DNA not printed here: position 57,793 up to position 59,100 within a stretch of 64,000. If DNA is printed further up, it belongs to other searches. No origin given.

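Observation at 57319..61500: WYL-regulated operon of double-SIS isomerase, Ham1-type NTP pyrophosphatase, Qng1/DUF2419 N-glycosylase and nucleotidyltransferase: candidate undescribed modified-nucleotide module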

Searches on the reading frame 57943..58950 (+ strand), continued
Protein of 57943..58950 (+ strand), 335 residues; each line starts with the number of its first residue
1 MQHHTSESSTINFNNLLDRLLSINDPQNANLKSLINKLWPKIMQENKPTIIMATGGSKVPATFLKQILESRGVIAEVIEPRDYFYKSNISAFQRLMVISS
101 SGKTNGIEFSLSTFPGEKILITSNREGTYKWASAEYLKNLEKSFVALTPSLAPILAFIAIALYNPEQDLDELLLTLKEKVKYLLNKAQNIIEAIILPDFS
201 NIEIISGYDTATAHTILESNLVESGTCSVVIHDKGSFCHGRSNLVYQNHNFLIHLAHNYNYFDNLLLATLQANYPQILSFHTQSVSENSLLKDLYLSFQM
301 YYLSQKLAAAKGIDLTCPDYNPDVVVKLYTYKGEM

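Call 33: search_protein_families(library=pfam, proteins=[L046:8446-9456:+, L053:9056-10099:+, L050:1120-1611:+, L032:2674-3252:-, L036:9666-10916:+, L031:5414-6601:-, L042:10171-11922:+, L045:2367-4229:+, L023:4169-4873:+], max_evalue=0.01)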
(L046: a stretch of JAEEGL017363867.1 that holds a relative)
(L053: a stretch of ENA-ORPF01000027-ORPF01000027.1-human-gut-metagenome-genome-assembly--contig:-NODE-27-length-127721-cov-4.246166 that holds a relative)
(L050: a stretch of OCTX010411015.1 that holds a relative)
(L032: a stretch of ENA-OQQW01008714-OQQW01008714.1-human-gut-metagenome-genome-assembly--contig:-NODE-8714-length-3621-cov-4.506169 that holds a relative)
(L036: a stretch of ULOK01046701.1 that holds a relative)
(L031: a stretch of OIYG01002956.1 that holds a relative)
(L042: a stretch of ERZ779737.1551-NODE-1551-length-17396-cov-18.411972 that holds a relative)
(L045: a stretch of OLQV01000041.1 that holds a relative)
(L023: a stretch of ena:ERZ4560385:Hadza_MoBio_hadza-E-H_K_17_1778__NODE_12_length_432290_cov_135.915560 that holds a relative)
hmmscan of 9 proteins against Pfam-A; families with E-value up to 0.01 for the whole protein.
L046:8446-9456:+ (336 aa): 3 families
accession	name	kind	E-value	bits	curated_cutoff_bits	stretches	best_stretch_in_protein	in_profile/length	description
PF02272.25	DHHA1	-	4.4e-08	33.9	25.9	1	246-317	14-93/102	DHHA1 domain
PF01368.27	DHH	-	2.7e-06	28.1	28.1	1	8-132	1-103/125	DHH family, N-terminal domain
PF00929.31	RNase_T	-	0.0068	17.4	24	0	210-296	68-152/164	Exonuclease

L053:9056-10099:+ (347 aa): 0 families

L050:1120-1611:+ (164 aa): 0 families

L032:2674-3252:- (192 aa): 0 families

L036:9666-10916:+ (416 aa): 5 families
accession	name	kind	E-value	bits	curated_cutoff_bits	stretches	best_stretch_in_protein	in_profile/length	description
PF06925.17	MGDG_synth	-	5.5e-15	56.3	25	1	79-225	18-165/169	Monogalactosyldiacylglycerol (MGDG) synthase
PF04101.22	Glyco_tran_28_C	-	7.2e-08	33.1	22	1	270-345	26-97/166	Glycosyltransferase family 28 C-terminal domain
PF00534.26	Glycos_transf_1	-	8.5e-08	32.4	26.4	1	262-380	33-154/172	Glycosyl transferases group 1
PF13692.12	Glyco_trans_1_4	-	0.00055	20.6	27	1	263-354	21-115/142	Glycosyl transferases group 1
PF02350.25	Epimerase_2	-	0.0015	17.9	30.6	1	265-344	206-283/347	UDP-N-acetylglucosamine 2-epimerase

L031:5414-6601:- (395 aa): 1 family
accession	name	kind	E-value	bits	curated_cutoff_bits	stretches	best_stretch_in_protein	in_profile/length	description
PF01996.21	F420_ligase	-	8.6e-52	176.2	25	1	10-388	1-218/218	F420-0:Gamma-glutamyl ligase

L042:10171-11922:+ (583 aa): 3 families
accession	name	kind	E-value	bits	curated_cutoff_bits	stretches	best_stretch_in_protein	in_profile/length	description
PF01935.23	DUF87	-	3.1e-20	73.7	23.2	1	108-271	10-168/220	Helicase HerA, central domain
PF01580.24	FtsK_SpoIIIE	-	0.00015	21.8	24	0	98-176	17-93/221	FtsK/SpoIIIE family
PF05872.18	HerA_C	-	0.0096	15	22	0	452-510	262-317/502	Helicase HerA-like C-terminal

L045:2367-4229:+ (620 aa): 4 families
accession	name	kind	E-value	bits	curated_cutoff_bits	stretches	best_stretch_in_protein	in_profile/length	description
PF00239.26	Resolvase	-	2.8e-35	122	23.3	1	13-159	3-144/145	Resolvase, N terminal domain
PF07508.19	Recombinase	-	1.7e-17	64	21.1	1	181-269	3-102/102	Recombinase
PF13408.12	Zn_ribbon_recom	-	6.8e-05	23.6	25.3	1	283-330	4-54/58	Recombinase zinc beta ribbon domain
PF21664.2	TBPIP_C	-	0.0085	16.5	27.2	0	270-293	32-55/115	TBP-interacting protein, C-terminal domain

L023:4169-4873:+ (234 aa): 1 family
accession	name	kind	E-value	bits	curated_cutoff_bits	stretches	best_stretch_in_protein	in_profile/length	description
PF02498.22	Bro-N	-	0.00018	22.5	25.6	1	3-69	22-79/96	BRO family, N-terminal domain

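Call 61: search_protein_families(library=pfam, proteins=[L028:6217-7158:-, L030:3456-5984:+, L030:6153-7148:+, L030:9919-10833:+, L035:4008-4994:-, L035:3023-3685:-, L037:6386-7135:+, L037:4745-6367:+, L040:5874-7421:+, L040:4481-5827:+], max_evalue=0.001)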
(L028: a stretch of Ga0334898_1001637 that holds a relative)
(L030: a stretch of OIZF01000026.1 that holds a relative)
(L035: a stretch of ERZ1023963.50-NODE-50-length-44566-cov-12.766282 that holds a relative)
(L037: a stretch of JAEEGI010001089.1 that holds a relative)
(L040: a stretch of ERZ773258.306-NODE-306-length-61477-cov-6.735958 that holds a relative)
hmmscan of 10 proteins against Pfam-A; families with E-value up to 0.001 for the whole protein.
L028:6217-7158:- (313 aa): 1 family
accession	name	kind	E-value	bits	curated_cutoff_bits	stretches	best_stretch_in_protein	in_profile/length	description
PF09989.15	DUF2229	-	2.2e-48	165.2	29.4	1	3-205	1-214/218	CoA enzyme activase uncharacterised domain (DUF2229)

L030:3456-5984:+ (842 aa): 7 families
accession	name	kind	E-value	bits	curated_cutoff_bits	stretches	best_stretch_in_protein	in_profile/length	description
PF07517.20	SecA_DEAD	-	2.5e-124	414.7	24.6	1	17-393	2-290/290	SecA DEAD-like domain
PF21090.3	P-loop_SecA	-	2.3e-76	256.4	27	2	408-509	1-102/205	SecA P-loop domain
PF07516.18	SecA_SW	-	5.6e-61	206.5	26.7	1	580-788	2-199/200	SecA Wing and Scaffold domain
PF01043.26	SecA_PP_bind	-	1.6e-40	138.5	23.5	1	241-349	2-110/110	SecA preprotein cross-linking domain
PF02810.21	SEC-C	-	1.5e-08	34.8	20.4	1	824-842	1-19/19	SEC-C motif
PF00270.35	DEAD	-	1.8e-06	28.2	26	1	108-225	18-131/167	DEAD/DEAH box helicase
PF00271.37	Helicase_C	-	0.00076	20.2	23.5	0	425-541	2-110/110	Helicase conserved C-terminal domain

L030:6153-7148:+ (331 aa): 0 families

L030:9919-10833:+ (304 aa): 1 family
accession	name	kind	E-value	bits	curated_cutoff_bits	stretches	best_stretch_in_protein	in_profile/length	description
PF02558.23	ApbA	-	1.1e-11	45.1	22.2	1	3-121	1-124/150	Ketopantoate reductase PanE/ApbA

L035:4008-4994:- (328 aa): 1 family
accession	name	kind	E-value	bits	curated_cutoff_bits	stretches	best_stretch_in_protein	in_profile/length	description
PF00579.31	tRNA-synt_1b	-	4.7e-70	236.7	21.1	1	3-278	7-287/292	tRNA synthetases class I (W and Y)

L035:3023-3685:- (220 aa): 2 families
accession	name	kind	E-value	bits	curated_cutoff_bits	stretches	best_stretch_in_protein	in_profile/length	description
PF00072.30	Response_reg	-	4.5e-33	114.2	30.2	1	3-112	1-111/111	Response regulator receiver domain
PF00486.34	Trans_reg_C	-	1.6e-26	92.6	26.2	1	143-215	1-76/77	Transcriptional regulatory protein, C terminal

L037:6386-7135:+ (249 aa): 8 families
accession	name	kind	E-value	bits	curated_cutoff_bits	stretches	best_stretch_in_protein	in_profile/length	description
PF08241.18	Methyltransf_11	-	1.1e-20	74.5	21.2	1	48-139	2-95/95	Methyltransferase domain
PF13649.12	Methyltransf_25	-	6e-17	62.6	27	1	48-135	3-97/97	Methyltransferase domain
PF13847.12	Methyltransf_31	-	1.7e-12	47.7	27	1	45-152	6-123/145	Methyltransferase domain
PF13489.12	Methyltransf_23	-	1.8e-12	47.7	27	1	18-198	1-162/164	Methyltransferase domain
PF08242.18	Methyltransf_12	-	1.2e-11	45.6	30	1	48-136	2-97/98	Methyltransferase domain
PF01209.24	Ubie_methyltran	-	3.6e-09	36.7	20.1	1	38-150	43-162/233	ubiE/COQ5 methyltransferase family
PF05148.21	Methyltransf_8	-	7.3e-06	26.4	27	1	14-156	44-171/219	Hypothetical methyltransferase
PF00891.24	Methyltransf_2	-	2.5e-05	24.2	22.3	1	41-140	61-166/210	O-methyltransferase domain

L037:4745-6367:+ (540 aa): 1 family
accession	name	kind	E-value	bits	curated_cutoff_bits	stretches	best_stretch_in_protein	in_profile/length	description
PF00437.27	T2SSE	-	7.1e-88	295.2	24.9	1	147-538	9-370/370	Type II/IV secretion system protein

L040:5874-7421:+ (515 aa): 3 families
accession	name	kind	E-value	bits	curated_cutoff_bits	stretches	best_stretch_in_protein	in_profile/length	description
PF18928.5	DUF5677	-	3.8e-20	73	27.1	1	120-269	9-159/166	Family of unknown function (DUF5677)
PF01470.22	Peptidase_C15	-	4.7e-11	43.5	22.7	1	435-492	115-172/204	Pyroglutamyl peptidase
PF18326.6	RFX5_N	-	0.00043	20.4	25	0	229-269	17-57/59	RFX5 N-terminal domain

L040:4481-5827:+ (448 aa): 3 families
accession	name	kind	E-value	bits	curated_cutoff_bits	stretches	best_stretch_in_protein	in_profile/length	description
PF01076.25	Mob_Pre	-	3.9e-12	46.8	25.5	1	45-213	17-166/196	Plasmid recombination enzyme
PF18595.6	Nuf2_DHR10-like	-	6.1e-05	23.5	28.4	0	320-407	23-106/117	Nuf2, DHR10-like domain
PF12325.13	TMF_TATA_bd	-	0.0001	22.9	29.1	1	313-387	33-107/115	TATA element modulatory factor 1 TATA binding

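Call 62: search_protein_families(library=pfam, proteins=[L042:3238-5973:-, L042:8565-9941:-, L045:9793-11247:+, L046:5444-6538:+, L046:3486-5435:+, L046:9545-10801:+, L053:10139-13294:+, L053:6617-7453:+, L041:2260-3534:+, L040:10179-11393:+], max_evalue=0.001)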
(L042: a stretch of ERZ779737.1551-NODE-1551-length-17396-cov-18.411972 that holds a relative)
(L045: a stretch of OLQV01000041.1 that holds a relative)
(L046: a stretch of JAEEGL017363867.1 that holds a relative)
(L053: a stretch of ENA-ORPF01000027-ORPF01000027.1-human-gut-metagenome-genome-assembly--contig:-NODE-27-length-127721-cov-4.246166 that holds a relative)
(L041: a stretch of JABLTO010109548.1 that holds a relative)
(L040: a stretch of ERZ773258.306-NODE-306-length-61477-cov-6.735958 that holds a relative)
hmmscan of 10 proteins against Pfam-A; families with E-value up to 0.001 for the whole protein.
L042:3238-5973:- (911 aa): 0 families

L042:8565-9941:- (458 aa): 2 families
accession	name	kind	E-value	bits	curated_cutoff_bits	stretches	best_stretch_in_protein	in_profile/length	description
PF03129.25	HGTP_anticodon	-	1.5e-24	86.4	21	1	366-454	1-93/94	Anticodon binding domain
PF00587.30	tRNA-synt_2b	-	2.5e-15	57.4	29.3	1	158-338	5-176/179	tRNA synthetase class II core domain (G, H, P, S and T)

L045:9793-11247:+ (484 aa): 3 families
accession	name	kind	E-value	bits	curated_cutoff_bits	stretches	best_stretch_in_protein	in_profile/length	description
PF00224.27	PK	-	4.1e-105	351.9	30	1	15-340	1-328/328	Pyruvate kinase, barrel domain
PF02887.21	PK_C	-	1.8e-24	86.5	28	1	370-480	1-113/114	Pyruvate kinase, alpha/beta domain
PF03328.21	HpcH_HpaI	-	6.9e-06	25.9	25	1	190-268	75-160/221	HpcH/HpaI aldolase/citrate lyase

L046:5444-6538:+ (364 aa): 1 family
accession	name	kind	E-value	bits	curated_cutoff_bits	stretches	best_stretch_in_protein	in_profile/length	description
PF00933.27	Glyco_hydro_3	-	6.2e-77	259.6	27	1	15-333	2-316/316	Glycosyl hydrolase family 3 N terminal domain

L046:3486-5435:+ (649 aa): 7 families
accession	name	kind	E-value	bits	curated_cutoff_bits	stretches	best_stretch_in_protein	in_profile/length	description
PF00271.37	Helicase_C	-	7.9e-27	94.1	23.5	1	442-553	5-109/110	Helicase conserved C-terminal domain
PF00270.35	DEAD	-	2.5e-25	89.6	26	1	243-402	2-163/167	DEAD/DEAH box helicase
PF04851.21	ResIII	-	7.4e-15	55.7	22.5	1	239-398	2-162/164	Type III restriction enzyme, res subunit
PF17191.10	RecG_wedge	-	1.8e-13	50.8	23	1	7-152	5-159/162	RecG wedge domain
PF19833.4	RecG_dom3_C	-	2.6e-08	34.3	26.8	1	577-632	2-58/87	ATP-dependent DNA helicase RecG, domain 3, C-terminal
PF07517.20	SecA_DEAD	-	6.4e-06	26.1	24.6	1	264-337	93-166/290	SecA DEAD-like domain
PF22590.2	Cas3-like_C_2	-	2e-05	25.2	27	1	482-554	29-105/106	CRISPR-associated nuclease/helicase Cas3, C-terminal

L046:9545-10801:+ (418 aa): 2 families
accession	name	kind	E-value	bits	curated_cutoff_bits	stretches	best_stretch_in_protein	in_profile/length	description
PF09479.16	Flg_new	-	5.8e-16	58.8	27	2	64-110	2-47/65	Listeria-Bacteroides repeat domain (List_Bact_rpt)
PF18998.6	Flg_new_2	-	2e-06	28.1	23.6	1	65-140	3-71/73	Divergent InlB B-repeat domain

L053:10139-13294:+ (1051 aa): 2 families
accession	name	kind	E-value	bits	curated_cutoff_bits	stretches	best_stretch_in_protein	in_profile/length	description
PF00331.26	Glyco_hydro_10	-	1.7e-27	96.9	22.1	1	250-539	30-286/311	Glycosyl hydrolase family 10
PF02811.25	PHP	-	1.2e-11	45.7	26.4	1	583-751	2-151/164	PHP domain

L053:6617-7453:+ (278 aa): 2 families
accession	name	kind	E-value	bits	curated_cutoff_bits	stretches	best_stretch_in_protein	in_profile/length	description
PF13672.11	PP2C_2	-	7e-07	29.4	24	1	63-244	41-189/209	Protein phosphatase 2C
PF07228.17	SpoIIE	-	0.00025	21.5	25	0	208-232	111-135/192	Stage II sporulation protein E (SpoIIE)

L041:2260-3534:+ (424 aa): 2 families
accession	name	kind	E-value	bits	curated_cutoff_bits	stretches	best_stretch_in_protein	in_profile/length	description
PF13440.11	Polysacc_synt_3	-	8.1e-11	42.1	23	1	77-276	37-233/293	Polysaccharide biosynthesis protein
PF01554.23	MatE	-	3.2e-07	30.6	24.9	1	21-175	1-160/161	MatE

L040:10179-11393:+ (404 aa): 1 family
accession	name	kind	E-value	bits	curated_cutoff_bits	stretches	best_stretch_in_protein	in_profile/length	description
PF01183.26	Glyco_hydro_25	-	1.4e-32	113.9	27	1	215-392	1-180/180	Glycosyl hydrolases family 25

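Call 75: list_cluster_members(proteins=[P0121, P0134, P0160, P0180, P0199, P0217, P0227, P0192])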
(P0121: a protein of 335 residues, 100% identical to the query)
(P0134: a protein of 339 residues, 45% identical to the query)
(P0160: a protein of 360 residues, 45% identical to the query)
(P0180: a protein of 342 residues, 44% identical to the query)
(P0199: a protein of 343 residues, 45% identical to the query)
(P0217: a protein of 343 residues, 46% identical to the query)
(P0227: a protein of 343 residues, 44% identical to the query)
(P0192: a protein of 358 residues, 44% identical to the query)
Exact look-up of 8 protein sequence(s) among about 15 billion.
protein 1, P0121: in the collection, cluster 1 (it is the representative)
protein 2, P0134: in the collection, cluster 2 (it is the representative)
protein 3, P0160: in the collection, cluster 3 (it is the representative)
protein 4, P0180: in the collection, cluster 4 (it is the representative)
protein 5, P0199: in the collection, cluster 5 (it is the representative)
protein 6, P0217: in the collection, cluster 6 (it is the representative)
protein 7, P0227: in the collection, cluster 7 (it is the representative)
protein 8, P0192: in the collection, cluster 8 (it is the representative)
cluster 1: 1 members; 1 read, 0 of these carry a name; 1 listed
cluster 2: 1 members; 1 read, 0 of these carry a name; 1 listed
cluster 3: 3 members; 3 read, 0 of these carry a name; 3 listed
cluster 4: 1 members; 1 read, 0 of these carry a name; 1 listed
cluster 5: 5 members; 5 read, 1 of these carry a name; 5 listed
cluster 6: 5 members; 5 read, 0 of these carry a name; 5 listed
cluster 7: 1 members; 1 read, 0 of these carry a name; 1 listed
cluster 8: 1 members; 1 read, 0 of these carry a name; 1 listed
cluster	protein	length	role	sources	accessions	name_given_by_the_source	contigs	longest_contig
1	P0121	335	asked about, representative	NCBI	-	-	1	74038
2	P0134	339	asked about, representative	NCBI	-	-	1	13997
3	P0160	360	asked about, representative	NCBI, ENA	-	-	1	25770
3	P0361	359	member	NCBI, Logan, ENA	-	-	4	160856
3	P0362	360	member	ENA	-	-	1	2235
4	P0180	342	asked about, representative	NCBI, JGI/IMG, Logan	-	-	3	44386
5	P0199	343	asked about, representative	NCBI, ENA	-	-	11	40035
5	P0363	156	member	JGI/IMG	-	hypothetical protein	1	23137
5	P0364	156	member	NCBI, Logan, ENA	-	-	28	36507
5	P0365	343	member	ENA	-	-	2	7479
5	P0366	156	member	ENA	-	-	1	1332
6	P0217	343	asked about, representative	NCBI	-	-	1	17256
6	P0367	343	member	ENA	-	-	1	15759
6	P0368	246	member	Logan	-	-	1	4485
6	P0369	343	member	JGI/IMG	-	-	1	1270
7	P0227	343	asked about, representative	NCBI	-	-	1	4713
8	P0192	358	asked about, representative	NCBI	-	-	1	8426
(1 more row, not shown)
